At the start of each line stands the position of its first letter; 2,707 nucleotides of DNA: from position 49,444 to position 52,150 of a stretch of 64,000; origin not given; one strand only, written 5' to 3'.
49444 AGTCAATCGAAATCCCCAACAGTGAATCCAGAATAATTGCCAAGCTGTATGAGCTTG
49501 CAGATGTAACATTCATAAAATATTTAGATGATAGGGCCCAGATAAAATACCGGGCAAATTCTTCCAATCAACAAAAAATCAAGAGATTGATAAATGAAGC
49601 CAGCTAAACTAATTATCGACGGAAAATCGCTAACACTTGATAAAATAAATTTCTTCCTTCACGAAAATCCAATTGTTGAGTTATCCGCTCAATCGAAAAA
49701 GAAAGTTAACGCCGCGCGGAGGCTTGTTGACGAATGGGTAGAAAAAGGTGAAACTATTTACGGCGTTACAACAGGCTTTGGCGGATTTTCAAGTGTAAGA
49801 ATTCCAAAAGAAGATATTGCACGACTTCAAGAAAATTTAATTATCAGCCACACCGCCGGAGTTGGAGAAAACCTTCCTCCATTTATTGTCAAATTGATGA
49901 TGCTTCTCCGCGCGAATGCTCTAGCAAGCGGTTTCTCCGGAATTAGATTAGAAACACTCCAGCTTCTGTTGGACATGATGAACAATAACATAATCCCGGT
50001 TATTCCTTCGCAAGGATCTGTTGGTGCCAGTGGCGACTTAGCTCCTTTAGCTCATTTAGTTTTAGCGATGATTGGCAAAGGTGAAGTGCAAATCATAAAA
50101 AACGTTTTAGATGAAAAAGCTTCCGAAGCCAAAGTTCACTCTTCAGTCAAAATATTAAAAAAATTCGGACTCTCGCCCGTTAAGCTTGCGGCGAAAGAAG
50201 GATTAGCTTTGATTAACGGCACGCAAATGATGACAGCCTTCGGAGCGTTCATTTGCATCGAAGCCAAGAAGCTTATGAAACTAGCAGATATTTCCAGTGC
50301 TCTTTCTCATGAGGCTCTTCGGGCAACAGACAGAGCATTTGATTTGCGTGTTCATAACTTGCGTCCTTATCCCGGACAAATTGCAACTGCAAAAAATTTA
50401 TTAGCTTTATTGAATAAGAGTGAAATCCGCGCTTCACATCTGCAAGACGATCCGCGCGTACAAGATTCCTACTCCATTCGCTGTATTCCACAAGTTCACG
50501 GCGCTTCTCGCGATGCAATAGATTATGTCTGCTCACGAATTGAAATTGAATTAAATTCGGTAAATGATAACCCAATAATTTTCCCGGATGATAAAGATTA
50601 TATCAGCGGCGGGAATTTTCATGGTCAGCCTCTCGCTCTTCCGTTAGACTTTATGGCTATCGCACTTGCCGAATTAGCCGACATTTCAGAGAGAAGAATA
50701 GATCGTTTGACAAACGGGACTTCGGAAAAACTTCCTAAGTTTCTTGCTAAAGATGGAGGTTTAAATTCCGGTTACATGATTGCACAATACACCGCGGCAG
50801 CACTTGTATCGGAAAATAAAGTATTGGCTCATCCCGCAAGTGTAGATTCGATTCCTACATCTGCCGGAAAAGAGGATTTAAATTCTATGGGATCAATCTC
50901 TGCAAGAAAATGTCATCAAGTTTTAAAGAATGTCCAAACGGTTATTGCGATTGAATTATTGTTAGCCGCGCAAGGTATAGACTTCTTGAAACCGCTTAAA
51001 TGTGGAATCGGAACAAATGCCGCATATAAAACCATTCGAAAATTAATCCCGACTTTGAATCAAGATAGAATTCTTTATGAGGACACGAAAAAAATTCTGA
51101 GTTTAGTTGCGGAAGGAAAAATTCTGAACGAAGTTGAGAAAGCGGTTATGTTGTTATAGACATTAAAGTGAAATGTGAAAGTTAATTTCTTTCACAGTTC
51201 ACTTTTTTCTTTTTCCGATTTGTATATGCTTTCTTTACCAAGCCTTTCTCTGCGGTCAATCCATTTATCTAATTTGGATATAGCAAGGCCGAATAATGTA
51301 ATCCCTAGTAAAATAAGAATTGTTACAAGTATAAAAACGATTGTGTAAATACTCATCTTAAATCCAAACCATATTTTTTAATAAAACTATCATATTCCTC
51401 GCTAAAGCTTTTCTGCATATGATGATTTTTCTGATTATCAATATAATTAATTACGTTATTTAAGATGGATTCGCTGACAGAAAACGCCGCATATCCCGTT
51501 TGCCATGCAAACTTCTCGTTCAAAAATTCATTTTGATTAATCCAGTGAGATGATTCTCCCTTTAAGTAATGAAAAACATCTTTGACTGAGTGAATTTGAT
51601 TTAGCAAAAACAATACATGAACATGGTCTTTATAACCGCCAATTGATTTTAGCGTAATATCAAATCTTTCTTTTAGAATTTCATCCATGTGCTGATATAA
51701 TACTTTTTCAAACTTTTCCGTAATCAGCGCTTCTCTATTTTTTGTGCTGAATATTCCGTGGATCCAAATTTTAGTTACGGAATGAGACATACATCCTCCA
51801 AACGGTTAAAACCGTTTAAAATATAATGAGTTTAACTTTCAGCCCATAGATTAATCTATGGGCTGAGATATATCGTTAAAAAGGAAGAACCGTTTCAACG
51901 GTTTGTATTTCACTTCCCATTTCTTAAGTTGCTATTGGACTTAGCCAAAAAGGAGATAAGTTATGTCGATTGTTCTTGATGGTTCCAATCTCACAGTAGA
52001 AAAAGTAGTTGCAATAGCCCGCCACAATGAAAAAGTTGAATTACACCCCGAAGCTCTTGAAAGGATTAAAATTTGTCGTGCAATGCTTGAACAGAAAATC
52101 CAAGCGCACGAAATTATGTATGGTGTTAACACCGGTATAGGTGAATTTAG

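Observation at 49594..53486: Two diverged MIO-dependent ammonia-lyase paralogues in tandem, split by an IS200-type transposase gene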

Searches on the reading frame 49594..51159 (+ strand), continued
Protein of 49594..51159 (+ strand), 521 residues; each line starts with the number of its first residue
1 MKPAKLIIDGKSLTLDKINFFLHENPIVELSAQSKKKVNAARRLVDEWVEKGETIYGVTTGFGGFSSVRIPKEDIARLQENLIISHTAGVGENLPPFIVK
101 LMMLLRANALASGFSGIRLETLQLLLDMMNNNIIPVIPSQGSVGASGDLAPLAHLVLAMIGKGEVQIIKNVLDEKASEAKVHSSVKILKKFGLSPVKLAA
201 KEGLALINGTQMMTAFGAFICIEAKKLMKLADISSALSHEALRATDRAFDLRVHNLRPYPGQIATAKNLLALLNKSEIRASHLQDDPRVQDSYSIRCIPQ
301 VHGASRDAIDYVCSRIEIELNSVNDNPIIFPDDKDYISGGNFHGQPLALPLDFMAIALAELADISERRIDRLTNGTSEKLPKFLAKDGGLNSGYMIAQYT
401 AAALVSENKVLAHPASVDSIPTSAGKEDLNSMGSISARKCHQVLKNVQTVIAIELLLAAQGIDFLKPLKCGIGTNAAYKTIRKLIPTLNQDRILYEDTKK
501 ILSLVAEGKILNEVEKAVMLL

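Call 71: find_encoding_contigs(protein=P0322, flank=8000, max_places=2)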
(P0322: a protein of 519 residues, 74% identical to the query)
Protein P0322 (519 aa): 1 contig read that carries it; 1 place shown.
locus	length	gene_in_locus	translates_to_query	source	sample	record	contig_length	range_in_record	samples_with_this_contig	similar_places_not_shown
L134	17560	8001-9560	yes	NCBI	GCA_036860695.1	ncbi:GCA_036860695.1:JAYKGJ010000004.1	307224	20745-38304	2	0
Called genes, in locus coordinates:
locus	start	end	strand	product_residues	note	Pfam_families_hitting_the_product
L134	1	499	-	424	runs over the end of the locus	PF20094:GWxTD_dom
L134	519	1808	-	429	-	PF00919:UPF0004, PF04055:Radical_SAM, PF18693:TRAM_2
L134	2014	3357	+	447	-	PF08486:SpoIID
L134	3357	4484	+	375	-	PF13439:Glyco_transf_4, PF13477:Glyco_trans_4_2 (weak), PF20706:GT4-conflict (weak), PF00534:Glycos_transf_1, PF13692:Glyco_trans_1_4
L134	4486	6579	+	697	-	PF07584:BatA, PF13519:VWA_2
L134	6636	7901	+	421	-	PF00350:Dynamin_N (faint), PF13167:GTP-bdg_N, PF16360:GTP-bdg_M, PF03193:RsgA_GTPase (faint), PF01926:MMR_HSR1, PF02421:FeoB_N (weak)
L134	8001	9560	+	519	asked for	PF00221:Lyase_aromatic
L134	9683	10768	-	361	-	PF00266:Aminotran_5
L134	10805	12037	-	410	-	PF06245:DUF1015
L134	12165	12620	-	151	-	PF22381:Staph_reg_Sar_Rot, PF12802:MarR_2, PF01047:MarR, PF13463:HTH_27 (weak), PF13601:HTH_34 (weak)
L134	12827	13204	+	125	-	PF09969:DUF2203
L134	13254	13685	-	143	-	PF02566:OsmC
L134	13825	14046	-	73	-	PF11146:DUF2905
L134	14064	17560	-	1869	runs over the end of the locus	PF00155:Aminotran_1_2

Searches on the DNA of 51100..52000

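Call 56: search_rna_families(source=window, start=51100, end=52000, threshold=evalue, max_evalue=5)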
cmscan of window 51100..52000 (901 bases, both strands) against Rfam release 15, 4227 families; matches with E-value up to 5: 11.
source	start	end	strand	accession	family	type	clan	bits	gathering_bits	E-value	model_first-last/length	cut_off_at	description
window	51823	51909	+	RF00265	SNORA69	Gene; snRNA; snoRNA; HACA-box;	-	24.3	47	0.091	1-132/132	no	Small nucleolar RNA SNORA69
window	51799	51882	+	RF00561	SNORA40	Gene; snRNA; snoRNA; HACA-box;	-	21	51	0.52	1-128/128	no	Small nucleolar RNA SNORA40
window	51843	51876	+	RF01687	Acido-Lenti-1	Gene; sRNA;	-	20.8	37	0.031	1-46/46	no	Acido-Lenti-1 RNA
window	51805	51916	+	RF04313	aspC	Cis-reg;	-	20.2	100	2.6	1-124/124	no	aspC ncRNA motif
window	51131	51166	-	RF02066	STnc320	Gene; sRNA;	-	20.1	50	0.47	1-55/55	no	Salmonella enterica sRNA STnc320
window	51165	51205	-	RF03607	mir-9447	Gene; miRNA;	-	17.3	67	2.6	1-68/68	no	mir-9447 microRNA precursor family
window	51822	51880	+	RF03498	mir-3145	Gene; miRNA;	-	17.3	98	2.8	1-84/84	no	mir-3145 microRNA precursor family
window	51592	51671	-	RF01223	snR13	Gene; snRNA; snoRNA; CD-box;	CL00045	17.3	47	4.6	1-124/124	no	Small nucleolar RNA snR13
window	51722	51762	-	RF00382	DnaX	Cis-reg; frameshift_element;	-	17.2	35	0.43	1-65/65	no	DnaX ribosomal frameshifting element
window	51165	51205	+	RF03607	mir-9447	Gene; miRNA;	-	17.2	67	2.9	1-68/68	no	mir-9447 microRNA precursor family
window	51753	51873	+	RF01582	RUF4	Gene; sRNA;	-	17.1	55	1.1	1-277/277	no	RNA of unknown function RUF4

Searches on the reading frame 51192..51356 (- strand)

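Call 3: search_protein_families(library=pfam, proteins=[window:51192-51356:-])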
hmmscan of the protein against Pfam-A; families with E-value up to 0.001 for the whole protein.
window:51192-51356:- (54 aa): 0 families

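Call 4: search_protein_families(library=ncbifam, proteins=[window:51192-51356:-])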
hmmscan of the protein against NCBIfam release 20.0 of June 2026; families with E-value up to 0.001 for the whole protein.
window:51192-51356:- (54 aa): 0 families

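Call 26: search_protein_families(library=phrogs, proteins=[window:51192-51356:-], max_evalue=0.01)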
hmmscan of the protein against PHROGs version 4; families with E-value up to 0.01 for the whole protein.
window:51192-51356:- (54 aa): 1 family
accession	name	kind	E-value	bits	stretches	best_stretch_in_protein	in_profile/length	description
phrog_35614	-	unknown function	0.0051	17.8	1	7-53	3-49/50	-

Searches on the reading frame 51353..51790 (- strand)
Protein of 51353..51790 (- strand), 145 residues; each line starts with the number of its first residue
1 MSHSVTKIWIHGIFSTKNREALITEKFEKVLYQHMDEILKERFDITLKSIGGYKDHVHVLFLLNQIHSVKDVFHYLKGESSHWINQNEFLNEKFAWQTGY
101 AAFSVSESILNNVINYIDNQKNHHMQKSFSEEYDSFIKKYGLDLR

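Call 3: search_protein_families(library=pfam, proteins=[window:51353-51790:-])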
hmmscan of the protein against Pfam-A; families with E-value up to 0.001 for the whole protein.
window:51353-51790:- (145 aa): 1 family
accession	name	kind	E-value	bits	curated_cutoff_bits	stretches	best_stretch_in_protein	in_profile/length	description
PF01797.21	Y1_Tnp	-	2.7e-23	82.8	23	1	4-120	1-121/121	Transposase IS200 like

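Call 4: search_protein_families(library=ncbifam, proteins=[window:51353-51790:-])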
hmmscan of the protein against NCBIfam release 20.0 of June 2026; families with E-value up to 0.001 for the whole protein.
window:51353-51790:- (145 aa): 1 family
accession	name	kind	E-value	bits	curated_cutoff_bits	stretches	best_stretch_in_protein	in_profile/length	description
NF033573.1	transpos_IS200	equivalog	5e-17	62.3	55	1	2-119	5-126/126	IS200/IS605 family transposase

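Call 25: find_encoding_contigs(protein=window:51353-51790:-, flank=4000, max_places=10)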
Protein window:51353-51790:- (145 aa): 2 contigs read that carry it; 1 place shown.
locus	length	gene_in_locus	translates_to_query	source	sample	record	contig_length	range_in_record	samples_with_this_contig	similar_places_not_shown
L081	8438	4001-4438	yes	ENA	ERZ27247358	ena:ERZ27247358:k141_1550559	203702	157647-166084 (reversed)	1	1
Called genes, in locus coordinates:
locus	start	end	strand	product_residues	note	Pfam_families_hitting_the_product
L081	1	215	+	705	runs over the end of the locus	PF07719:TPR_2 (faint), PF13424:TPR_12 (weak), PF17874:TPR_MalT, PF13424:TPR_12, PF00515:TPR_1 (weak), PF13424:TPR_12, PF00512:HisKA, PF02518:HATPase_c, +6 more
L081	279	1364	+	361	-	PF00266:Aminotran_5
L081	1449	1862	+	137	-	-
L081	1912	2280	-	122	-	PF09458:H_lectin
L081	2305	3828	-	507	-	PF00221:Lyase_aromatic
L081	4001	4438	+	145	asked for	PF01797:Y1_Tnp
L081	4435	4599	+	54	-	-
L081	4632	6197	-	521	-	PF00221:Lyase_aromatic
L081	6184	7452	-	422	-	PF13167:GTP-bdg_N, PF16360:GTP-bdg_M, PF00350:Dynamin_N (faint), PF03193:RsgA_GTPase (faint), PF01926:MMR_HSR1, PF02421:FeoB_N (weak), PF04670:Gtr1_RagA (weak)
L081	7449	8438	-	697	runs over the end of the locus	PF07584:BatA, PF13519:VWA_2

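Call 26: search_protein_families(library=phrogs, proteins=[window:51353-51790:-], max_evalue=0.01)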
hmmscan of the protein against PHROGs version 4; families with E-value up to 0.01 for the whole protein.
window:51353-51790:- (145 aa): 2 families
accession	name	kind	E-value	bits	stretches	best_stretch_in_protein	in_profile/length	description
phrog_2577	-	integration and excision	6.5e-16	59.8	1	2-123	9-132/134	transposase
phrog_2393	-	integration and excision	0.00057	21.3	1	68-132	10-80/83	transposase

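Call 60: find_related_loci(query=window:51353-51790:-, collection=metagenome_contigs, flank=2500)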
Query window:51353-51790:- (145 aa) in metagenome_contigs; peptide patterns used: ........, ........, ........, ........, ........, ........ (x = any residue, [..] = any of these).
119 stretches matched a pattern; 46 encode a relative of the query (tblastn E <= 1e-3); 46 distinct loci.
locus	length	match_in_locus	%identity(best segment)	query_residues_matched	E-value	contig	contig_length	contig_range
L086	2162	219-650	57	1-144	3e-52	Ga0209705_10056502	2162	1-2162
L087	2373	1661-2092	57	1-144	5e-52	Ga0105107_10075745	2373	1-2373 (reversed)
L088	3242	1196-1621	58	1-142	1e-51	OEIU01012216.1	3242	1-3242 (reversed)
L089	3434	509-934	58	1-142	3e-51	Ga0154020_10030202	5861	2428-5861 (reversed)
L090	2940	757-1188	56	1-144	1e-50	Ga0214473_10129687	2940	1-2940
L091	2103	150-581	55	1-144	3e-51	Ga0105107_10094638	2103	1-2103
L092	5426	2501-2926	54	1-142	7e-49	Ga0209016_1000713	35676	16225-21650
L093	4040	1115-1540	54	1-142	2e-48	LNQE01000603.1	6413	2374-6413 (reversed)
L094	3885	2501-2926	52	1-142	4e-48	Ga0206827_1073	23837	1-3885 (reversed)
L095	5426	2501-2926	54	1-142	5e-47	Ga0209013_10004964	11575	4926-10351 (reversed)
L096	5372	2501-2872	57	1-124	2e-44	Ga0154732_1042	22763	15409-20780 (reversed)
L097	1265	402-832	52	1-144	2e-38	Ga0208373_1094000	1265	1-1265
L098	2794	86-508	49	1-142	5e-37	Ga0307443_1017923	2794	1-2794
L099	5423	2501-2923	49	1-142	6e-37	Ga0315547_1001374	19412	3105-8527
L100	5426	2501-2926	42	1-143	1e-34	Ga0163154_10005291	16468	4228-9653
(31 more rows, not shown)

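Call 96: search_dna_similar(query=window:51353-51790:-, collection=plasmids, mode=protein, max_rows=12)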
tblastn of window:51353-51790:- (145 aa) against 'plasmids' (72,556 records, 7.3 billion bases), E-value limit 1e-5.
Records with a match: 28; places in all: 34; records where one place covers at least 80% of the query: 14.
Best place of each record, by identity: <60% 28.
By first word of the organism name: Vibrio 14; Raoultella 4; Klebsiella 2; Acinetobacter 2; Persicobacter 1; Bernardetia 1; Candidatus 1; Enterobacter 1; Arsenophonus 1; Acaryochloris 1.
By predicted mobility (MOB-suite, as given by PLSDB): mobilizable 15; conjugative 7; non-mobilizable 6.
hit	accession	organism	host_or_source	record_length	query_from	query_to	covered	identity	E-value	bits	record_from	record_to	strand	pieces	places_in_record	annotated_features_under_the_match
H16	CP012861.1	Persicobacter sp. JZB09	cell culture,soil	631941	1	140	97%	43.6%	4e-27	112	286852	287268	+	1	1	record has no annotation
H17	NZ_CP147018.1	Bernardetia sp. Wsw4-3y2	Red alga,Red algae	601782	1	143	99%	36.4%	1e-23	102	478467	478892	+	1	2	tnpA: IS200/IS605 family transposase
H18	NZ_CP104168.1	Candidatus Megaera polyxenophila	-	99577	2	129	88%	30.1%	7e-7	54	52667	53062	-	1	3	tnpA: IS200/IS605 family transposase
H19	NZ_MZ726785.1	Raoultella ornithinolytica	-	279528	3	122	83%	32.0%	3e-6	52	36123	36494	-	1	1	tnpA: IS200/IS605 family transposase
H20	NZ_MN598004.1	Enterobacter cloacae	-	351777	3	122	83%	32.0%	3e-6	52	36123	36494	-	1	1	tnpA: IS200/IS605 family transposase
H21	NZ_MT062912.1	Raoultella ornithinolytica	-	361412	3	122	83%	32.0%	3e-6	52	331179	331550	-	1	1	tnpA: IS200/IS605 family transposase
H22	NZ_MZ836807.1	Klebsiella oxytoca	-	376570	3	122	83%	32.0%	3e-6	52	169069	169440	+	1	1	tnpA: IS200/IS605 family transposase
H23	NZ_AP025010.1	Raoultella ornithinolytica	-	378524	3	122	83%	32.0%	3e-6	52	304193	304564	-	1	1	tnpA: IS200/IS605 family transposase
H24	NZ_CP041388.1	Raoultella ornithinolytica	whole organism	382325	3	122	83%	32.0%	3e-6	52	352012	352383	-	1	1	tnpA: IS200/IS605 family transposase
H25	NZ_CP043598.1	Klebsiella pneumoniae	Homo sapiens,culture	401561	3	122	83%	32.0%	3e-6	52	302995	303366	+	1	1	tnpA: IS200/IS605 family transposase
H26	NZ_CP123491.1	Arsenophonus nasoniae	Ixodiphagus hookeri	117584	3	122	83%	31.2%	6e-6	51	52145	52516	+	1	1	tnpA: IS200/IS605 family transposase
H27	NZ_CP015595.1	Acinetobacter sp. NCu2D-2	Mus musculus,cell culture,tracheal swab ...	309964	3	122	83%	31.0%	1e-6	54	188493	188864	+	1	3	tnpA: IS200/IS605 family transposase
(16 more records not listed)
